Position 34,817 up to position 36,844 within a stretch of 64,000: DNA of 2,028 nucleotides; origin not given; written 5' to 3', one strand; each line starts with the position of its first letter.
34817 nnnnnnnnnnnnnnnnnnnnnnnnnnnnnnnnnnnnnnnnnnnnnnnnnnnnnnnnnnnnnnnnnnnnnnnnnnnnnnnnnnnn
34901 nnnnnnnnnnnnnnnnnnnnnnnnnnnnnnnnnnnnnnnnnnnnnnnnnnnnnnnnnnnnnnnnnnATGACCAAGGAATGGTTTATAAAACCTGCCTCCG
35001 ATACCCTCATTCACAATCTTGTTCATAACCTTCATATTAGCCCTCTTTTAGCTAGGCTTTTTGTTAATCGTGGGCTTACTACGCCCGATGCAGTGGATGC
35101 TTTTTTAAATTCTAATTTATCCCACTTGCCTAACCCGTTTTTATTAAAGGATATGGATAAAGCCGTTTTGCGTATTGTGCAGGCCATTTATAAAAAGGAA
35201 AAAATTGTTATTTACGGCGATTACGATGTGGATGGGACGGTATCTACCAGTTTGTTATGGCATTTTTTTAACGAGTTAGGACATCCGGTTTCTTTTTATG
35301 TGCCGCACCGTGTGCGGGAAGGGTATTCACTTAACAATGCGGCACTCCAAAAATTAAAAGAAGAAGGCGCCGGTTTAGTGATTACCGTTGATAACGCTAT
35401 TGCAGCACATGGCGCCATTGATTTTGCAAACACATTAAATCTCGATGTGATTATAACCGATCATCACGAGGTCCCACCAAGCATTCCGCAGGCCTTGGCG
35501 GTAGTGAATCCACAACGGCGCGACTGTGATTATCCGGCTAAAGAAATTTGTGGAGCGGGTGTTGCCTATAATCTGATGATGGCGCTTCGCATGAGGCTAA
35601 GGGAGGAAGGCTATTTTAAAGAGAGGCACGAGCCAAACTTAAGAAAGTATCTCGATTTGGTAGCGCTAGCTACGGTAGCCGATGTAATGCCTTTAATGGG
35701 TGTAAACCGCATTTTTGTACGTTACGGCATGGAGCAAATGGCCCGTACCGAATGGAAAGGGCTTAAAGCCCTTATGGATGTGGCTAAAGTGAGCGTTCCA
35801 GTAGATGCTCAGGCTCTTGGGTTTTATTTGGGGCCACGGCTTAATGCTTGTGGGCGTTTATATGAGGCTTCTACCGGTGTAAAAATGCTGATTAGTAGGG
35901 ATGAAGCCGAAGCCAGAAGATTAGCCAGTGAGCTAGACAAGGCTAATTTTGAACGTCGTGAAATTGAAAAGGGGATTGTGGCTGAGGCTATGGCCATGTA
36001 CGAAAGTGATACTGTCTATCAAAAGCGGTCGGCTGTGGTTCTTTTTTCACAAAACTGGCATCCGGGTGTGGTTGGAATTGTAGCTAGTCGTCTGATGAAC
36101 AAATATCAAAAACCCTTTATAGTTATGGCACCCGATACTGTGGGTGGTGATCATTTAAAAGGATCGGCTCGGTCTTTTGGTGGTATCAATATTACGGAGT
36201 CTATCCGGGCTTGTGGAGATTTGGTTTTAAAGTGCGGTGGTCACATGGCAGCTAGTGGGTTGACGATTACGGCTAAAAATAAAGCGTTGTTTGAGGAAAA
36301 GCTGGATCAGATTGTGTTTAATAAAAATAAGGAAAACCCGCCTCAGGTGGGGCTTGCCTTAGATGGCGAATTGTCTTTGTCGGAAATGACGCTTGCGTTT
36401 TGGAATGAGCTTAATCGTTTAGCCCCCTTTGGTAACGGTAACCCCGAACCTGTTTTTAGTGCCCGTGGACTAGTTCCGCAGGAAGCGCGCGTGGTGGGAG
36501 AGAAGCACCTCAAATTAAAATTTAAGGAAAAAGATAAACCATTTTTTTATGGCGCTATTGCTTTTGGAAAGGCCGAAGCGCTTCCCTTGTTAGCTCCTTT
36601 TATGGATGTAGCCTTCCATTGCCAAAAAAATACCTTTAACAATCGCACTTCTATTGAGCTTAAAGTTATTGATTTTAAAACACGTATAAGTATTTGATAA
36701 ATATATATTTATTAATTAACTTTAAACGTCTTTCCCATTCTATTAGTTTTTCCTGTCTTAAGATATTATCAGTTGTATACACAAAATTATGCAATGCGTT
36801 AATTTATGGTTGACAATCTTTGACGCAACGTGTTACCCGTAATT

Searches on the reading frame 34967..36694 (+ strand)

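Call 26: search_protein_families(library=pfam, proteins=[window:34967-36694:+], max_evalue=0.001)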
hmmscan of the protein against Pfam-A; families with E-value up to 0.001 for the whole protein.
window:34967-36694:+ (576 aa): 3 families
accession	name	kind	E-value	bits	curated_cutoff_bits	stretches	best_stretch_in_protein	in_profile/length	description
PF17768.7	RecJ_OB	-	3.2e-27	95.2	27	1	465-569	1-107/107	RecJ OB domain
PF01368.27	DHH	-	1e-25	90.9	28.1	1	79-236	1-125/125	DHH family, N-terminal domain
PF02272.25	DHHA1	-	1.4e-15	58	25.9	1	356-450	4-100/102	DHHA1 domain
